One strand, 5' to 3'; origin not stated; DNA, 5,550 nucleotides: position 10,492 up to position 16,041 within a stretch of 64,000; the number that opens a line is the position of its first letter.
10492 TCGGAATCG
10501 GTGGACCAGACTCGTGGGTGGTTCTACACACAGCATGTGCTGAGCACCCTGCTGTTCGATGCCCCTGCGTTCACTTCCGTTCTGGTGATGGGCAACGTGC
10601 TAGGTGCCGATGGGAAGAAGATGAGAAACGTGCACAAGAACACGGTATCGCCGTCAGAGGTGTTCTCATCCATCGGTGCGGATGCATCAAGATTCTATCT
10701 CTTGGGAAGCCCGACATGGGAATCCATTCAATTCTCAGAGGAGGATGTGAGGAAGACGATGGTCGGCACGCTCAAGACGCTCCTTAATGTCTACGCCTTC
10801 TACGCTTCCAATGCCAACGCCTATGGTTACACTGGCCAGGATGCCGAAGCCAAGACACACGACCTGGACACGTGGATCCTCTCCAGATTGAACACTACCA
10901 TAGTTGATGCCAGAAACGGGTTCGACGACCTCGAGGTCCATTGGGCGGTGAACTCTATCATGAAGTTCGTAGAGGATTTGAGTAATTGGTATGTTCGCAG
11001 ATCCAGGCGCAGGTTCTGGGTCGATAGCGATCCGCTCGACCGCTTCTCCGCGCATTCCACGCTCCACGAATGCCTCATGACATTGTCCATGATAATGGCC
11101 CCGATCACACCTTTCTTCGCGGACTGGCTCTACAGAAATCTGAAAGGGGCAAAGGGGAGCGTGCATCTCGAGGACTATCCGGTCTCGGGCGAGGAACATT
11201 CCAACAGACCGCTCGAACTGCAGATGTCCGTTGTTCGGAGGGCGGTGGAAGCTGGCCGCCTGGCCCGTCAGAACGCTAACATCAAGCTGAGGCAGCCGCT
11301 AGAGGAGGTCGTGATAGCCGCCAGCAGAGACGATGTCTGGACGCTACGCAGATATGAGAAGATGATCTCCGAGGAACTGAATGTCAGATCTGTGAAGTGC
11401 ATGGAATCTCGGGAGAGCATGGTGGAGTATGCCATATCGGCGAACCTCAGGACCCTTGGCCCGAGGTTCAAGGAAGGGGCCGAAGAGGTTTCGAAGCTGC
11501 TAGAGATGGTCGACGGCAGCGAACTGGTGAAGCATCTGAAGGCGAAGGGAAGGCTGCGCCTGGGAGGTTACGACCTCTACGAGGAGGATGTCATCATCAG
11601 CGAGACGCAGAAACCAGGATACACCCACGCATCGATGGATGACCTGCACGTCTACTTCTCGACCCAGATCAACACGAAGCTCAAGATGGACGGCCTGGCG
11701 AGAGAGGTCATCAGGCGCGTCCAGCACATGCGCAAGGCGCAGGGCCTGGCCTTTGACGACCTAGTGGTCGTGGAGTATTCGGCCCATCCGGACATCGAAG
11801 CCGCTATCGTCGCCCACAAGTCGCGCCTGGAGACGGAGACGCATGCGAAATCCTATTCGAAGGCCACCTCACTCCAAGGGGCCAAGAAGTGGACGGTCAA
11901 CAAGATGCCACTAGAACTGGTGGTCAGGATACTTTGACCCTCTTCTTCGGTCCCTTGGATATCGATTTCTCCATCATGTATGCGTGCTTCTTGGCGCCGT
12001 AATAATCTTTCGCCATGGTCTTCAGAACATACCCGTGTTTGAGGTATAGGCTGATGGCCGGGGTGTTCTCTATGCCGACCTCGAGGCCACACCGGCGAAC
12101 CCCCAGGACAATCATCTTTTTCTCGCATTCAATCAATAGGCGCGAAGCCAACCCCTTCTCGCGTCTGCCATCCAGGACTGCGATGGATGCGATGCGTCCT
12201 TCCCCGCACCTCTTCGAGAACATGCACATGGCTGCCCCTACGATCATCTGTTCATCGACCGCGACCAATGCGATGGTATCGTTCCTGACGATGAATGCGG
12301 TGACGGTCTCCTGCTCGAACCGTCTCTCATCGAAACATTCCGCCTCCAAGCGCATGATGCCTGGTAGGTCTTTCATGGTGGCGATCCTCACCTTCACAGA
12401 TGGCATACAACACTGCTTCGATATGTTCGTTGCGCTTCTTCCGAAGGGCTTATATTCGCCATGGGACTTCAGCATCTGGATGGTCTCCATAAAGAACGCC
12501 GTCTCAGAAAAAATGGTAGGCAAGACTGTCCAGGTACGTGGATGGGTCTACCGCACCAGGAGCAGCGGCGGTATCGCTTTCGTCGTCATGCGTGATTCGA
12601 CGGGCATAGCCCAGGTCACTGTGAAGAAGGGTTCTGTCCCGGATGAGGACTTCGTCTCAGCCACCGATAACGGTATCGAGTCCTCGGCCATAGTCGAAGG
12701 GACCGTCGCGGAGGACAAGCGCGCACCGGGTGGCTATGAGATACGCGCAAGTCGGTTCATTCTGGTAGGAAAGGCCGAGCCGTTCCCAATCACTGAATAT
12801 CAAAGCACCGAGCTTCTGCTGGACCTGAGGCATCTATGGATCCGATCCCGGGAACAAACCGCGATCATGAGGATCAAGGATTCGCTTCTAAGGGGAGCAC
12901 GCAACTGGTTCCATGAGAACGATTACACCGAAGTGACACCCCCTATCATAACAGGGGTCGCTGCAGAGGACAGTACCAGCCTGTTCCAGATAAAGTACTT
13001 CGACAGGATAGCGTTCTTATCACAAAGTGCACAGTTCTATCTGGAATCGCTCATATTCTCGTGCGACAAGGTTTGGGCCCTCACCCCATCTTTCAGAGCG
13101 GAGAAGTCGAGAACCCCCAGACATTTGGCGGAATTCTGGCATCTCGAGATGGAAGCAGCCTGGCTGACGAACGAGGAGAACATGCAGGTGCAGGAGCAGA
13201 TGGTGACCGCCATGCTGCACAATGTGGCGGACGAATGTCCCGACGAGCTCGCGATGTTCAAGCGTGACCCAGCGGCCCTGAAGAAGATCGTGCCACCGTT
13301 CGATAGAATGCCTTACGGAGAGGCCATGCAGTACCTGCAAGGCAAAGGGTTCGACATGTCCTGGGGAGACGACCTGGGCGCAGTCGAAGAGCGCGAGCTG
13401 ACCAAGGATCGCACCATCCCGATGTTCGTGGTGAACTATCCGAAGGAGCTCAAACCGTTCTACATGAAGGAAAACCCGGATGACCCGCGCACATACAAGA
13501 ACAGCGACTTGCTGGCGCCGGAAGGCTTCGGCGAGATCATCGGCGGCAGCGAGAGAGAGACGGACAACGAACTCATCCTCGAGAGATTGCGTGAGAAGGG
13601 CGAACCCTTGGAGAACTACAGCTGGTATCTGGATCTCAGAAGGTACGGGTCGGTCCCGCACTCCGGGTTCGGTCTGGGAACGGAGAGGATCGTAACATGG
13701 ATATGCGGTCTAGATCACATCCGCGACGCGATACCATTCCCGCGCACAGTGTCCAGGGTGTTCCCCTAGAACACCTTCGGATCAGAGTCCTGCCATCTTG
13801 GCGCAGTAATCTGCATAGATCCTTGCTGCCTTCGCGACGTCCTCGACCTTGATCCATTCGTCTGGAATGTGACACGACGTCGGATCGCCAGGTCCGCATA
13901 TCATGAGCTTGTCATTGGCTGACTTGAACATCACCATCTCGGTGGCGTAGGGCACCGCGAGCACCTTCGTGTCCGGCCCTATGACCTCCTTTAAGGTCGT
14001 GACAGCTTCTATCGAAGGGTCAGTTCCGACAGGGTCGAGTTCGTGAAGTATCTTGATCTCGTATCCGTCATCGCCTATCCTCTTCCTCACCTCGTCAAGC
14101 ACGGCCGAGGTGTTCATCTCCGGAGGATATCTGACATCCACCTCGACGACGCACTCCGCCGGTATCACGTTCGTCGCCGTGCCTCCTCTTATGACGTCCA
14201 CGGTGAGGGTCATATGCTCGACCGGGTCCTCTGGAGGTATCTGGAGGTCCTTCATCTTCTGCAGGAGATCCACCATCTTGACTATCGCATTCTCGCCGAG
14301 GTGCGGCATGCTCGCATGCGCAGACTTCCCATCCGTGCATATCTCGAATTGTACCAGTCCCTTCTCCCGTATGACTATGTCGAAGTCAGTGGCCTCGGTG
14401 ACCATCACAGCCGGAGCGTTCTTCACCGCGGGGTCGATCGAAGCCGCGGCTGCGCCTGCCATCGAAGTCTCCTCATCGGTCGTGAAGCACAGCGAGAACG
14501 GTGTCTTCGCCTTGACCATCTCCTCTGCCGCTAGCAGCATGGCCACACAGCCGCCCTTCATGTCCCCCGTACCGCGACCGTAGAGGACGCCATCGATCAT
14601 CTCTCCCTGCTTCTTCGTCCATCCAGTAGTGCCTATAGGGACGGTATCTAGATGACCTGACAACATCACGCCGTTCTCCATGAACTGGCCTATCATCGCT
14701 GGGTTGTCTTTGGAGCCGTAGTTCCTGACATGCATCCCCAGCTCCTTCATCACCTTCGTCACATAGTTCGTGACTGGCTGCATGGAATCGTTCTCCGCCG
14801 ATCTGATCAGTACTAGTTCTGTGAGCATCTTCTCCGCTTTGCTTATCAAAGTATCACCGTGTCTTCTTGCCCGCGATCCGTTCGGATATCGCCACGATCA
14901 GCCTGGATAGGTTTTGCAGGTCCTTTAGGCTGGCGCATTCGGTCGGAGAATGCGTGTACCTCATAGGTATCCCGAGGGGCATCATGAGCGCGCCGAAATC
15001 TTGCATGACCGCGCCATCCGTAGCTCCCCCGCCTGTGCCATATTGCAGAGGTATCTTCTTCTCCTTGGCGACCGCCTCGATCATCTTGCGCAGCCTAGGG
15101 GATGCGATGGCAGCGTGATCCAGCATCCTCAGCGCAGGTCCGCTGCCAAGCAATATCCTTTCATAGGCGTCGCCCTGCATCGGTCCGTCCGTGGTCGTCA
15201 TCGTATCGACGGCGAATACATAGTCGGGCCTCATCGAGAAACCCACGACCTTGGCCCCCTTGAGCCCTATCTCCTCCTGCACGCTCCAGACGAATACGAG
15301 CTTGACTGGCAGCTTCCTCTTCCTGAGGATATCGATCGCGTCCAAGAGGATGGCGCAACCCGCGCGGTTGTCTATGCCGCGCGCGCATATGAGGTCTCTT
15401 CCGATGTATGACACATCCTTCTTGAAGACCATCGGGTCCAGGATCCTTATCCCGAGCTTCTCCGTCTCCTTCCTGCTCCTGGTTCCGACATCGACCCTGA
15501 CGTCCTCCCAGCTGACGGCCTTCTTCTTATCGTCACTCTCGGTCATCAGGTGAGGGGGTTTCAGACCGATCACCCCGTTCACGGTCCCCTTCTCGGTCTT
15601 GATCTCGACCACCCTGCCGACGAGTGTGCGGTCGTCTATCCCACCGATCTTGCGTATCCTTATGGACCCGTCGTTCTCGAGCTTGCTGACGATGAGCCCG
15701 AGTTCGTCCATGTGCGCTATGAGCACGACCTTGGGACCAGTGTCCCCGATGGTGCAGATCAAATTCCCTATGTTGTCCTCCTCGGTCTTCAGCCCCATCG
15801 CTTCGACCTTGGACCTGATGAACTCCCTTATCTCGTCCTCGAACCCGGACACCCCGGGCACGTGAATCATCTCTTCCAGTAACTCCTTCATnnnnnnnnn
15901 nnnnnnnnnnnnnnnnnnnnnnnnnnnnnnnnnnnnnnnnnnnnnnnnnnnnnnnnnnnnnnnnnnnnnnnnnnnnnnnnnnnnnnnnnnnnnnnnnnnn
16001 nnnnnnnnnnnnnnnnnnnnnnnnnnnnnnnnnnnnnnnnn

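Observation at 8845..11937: IleRS whose two class-I catalytic signatures appear degenerate (HIGH reads HFGD, KMSKS reads KMRNV)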

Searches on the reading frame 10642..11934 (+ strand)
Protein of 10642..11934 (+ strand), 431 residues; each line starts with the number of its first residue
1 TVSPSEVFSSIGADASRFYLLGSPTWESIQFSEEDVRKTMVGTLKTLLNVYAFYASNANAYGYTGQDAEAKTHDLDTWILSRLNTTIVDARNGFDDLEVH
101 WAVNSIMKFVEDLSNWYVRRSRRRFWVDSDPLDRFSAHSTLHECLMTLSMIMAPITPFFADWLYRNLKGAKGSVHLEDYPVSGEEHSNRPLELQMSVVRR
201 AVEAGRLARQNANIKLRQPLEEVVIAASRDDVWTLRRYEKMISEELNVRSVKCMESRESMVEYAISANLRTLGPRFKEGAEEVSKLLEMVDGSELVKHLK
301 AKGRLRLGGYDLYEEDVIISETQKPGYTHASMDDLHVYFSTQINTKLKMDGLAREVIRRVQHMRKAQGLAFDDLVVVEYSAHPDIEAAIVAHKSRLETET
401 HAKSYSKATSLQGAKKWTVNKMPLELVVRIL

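Call 64: search_solved_structures(query=window:10642-11934:+, show_alignments=5, max_evalue=1e-10)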
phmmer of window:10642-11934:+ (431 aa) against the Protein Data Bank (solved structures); distinct sequences matched with E-value up to 1e-10: 11.
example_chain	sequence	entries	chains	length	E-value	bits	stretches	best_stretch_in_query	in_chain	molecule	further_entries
8c8v_A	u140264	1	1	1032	4.6e-69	236.7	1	3-412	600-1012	Isoleucine--tRNA ligase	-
8c8w_A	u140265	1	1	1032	4.6e-69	236.7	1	3-412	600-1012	Isoleucine--tRNA ligase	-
8c9d_A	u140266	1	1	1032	4.6e-69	236.7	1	3-412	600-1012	Isoleucine--tRNA ligase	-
8c8u_A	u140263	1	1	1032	1.7e-68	234.9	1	3-412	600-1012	Isoleucine--tRNA ligase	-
8wnd_A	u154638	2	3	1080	2.1e-43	152.2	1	4-396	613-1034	isoleucine--tRNA ligase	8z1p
9w01_B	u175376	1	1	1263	1.2e-36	129.9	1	4-384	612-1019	Isoleucine--tRNA ligase, cytoplasmic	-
9wqs_A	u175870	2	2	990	1.8e-32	116.2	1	4-317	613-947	Isoleucine--tRNA ligase, cytoplasmic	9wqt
7d5c_A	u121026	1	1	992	1.9e-32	116.1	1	4-317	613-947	Isoleucine--tRNA ligase, cytoplasmic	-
1ile_A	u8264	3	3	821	4.7e-32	114.8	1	2-212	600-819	ISOLEUCYL-TRNA SYNTHETASE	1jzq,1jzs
6ldk_A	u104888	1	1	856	1.7e-20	76.8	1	4-171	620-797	Isoleucine--tRNA ligase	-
4xkz_A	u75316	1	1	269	6e-11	45.3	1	61-260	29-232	Valine-tRNA ligase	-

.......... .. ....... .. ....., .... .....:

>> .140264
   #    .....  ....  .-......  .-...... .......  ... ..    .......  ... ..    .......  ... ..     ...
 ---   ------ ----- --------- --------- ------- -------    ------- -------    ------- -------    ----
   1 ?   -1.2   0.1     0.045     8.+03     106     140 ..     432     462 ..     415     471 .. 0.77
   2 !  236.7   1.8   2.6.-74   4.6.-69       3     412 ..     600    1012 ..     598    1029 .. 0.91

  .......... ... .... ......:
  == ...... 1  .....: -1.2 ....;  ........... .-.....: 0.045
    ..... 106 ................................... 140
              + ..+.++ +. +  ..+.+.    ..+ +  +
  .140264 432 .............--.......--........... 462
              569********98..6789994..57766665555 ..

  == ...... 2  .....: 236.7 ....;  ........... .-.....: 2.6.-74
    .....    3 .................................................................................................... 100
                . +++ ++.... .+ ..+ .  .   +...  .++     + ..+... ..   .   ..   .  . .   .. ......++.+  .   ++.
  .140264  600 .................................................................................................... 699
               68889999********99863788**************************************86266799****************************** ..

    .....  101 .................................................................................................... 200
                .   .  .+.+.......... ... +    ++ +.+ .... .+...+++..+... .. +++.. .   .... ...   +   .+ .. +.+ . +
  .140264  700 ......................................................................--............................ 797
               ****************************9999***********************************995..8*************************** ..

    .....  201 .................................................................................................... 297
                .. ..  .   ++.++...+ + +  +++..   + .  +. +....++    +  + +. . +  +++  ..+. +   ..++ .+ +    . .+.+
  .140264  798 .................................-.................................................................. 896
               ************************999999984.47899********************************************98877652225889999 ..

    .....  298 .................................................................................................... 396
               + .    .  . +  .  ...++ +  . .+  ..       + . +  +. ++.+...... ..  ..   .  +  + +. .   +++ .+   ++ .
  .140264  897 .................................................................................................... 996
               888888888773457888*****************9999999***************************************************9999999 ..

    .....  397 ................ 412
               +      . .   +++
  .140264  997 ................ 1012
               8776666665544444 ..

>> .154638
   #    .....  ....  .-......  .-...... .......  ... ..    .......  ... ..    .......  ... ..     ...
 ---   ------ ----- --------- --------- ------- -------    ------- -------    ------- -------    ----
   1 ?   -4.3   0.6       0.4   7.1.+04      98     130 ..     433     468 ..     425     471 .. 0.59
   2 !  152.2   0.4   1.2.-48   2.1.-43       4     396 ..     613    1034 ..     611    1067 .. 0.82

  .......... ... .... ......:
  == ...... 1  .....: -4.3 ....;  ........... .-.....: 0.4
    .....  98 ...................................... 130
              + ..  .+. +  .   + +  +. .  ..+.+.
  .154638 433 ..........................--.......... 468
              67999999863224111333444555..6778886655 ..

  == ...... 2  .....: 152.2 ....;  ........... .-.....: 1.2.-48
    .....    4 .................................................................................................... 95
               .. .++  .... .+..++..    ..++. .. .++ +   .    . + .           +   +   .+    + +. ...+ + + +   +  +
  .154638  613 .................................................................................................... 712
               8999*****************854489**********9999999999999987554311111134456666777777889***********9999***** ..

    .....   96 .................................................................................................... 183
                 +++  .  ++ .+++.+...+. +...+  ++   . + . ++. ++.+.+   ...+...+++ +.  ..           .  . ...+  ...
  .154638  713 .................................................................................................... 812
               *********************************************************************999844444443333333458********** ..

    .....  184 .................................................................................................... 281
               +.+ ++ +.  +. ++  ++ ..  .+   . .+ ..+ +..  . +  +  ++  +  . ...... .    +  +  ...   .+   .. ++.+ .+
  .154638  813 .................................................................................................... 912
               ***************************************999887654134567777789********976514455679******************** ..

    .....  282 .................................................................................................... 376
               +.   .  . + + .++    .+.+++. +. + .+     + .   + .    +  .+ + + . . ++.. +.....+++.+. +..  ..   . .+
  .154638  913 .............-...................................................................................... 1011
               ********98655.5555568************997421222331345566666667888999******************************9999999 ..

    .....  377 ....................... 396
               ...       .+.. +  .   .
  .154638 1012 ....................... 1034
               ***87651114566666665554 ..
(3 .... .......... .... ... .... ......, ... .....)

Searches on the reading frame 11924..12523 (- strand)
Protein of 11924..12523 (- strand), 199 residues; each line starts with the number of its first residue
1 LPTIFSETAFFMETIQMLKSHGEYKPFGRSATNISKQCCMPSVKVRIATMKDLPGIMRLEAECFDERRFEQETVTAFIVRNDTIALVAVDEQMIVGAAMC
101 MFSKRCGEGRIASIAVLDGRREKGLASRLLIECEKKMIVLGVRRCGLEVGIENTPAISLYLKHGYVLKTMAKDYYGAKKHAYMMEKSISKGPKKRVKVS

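Call 34: search_protein_families(library=pfam, proteins=[window:11924-12523:-])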
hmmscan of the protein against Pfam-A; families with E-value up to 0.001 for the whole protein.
window:11924-12523:- (199 aa): 4 families
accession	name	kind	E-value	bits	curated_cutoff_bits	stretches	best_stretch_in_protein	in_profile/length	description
PF00583.31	Acetyltransf_1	-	2e-12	47.8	20.7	1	56-165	4-116/116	Acetyltransferase (GNAT) family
PF13508.13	Acetyltransf_7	-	2.4e-09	37.9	27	1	84-166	4-83/84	Acetyltransferase (GNAT) domain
PF13673.13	Acetyltransf_10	-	1.9e-05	25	23.6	1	60-166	9-108/128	Acetyltransferase (GNAT) domain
PF08445.16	FR47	-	3.5e-05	24.1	22.1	1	107-168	21-80/86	FR47-like protein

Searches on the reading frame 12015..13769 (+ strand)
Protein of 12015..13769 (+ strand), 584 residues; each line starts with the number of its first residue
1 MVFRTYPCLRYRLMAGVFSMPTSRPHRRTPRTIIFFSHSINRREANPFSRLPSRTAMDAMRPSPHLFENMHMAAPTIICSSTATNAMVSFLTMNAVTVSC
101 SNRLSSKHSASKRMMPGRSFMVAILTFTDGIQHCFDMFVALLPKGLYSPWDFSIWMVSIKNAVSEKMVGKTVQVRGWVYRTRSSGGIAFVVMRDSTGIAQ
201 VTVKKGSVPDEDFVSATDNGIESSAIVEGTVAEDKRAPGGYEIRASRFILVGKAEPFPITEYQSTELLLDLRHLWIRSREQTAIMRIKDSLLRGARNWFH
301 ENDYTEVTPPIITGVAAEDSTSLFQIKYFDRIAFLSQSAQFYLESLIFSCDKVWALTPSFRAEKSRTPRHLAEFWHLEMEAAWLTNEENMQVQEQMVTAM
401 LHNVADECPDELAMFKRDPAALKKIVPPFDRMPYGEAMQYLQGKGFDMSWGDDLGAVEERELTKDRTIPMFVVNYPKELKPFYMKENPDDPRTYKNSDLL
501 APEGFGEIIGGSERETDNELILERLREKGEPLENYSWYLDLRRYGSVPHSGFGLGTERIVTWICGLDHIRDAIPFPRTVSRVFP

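Call 34: search_protein_families(library=pfam, proteins=[window:12015-13769:+])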
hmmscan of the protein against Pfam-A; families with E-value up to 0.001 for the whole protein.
window:12015-13769:+ (584 aa): 2 families
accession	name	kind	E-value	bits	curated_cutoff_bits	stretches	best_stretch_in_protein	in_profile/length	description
PF00152.25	tRNA-synt_2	-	9.4e-73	245.4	25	1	265-578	2-307/308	tRNA synthetases class II (D, K and N)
PF01336.31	tRNA_anti-codon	-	2.1e-11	44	27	1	172-249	1-73/75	OB-fold nucleic acid binding domain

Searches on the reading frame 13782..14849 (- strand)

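Call 34: search_protein_families(library=pfam, proteins=[window:13782-14849:-])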
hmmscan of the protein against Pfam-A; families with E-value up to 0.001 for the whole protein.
window:13782-14849:- (355 aa): 3 families
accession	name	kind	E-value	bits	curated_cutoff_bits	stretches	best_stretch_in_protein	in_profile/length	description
PF01546.33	Peptidase_M20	-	3.9e-29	102.5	24.6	1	62-349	1-204/206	Peptidase family M20/M25/M40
PF07687.19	M20_dimer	-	1e-25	90.2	21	1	161-262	2-103/107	Peptidase dimerisation domain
PF04389.22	Peptidase_M28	-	4.3e-06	27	21.3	1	58-168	12-104/193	Peptidase family M28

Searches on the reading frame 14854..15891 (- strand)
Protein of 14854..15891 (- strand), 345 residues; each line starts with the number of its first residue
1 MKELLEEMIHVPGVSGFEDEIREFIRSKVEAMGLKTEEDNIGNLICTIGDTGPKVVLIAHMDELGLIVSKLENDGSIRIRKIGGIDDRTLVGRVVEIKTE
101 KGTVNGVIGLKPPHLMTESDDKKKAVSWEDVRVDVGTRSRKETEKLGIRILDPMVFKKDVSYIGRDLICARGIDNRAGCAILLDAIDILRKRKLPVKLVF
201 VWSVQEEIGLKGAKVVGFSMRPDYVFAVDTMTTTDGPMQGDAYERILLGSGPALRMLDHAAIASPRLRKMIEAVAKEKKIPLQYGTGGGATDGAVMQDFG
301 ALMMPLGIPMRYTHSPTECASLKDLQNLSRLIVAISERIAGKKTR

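Call 34: search_protein_families(library=pfam, proteins=[window:14854-15891:-])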
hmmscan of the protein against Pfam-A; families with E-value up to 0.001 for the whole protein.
window:14854-15891:- (345 aa): 3 families
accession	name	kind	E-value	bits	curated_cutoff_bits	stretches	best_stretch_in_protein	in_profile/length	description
PF05343.19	Peptidase_M42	-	3.2e-89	299.3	23.2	1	42-331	1-292/292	M42 glutamyl aminopeptidase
PF01546.33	Peptidase_M20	-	4.8e-09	36.9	24.6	1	168-335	28-203/206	Peptidase family M20/M25/M40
PF04389.22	Peptidase_M28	-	3.9e-05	23.9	21.3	1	174-216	32-76/193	Peptidase family M28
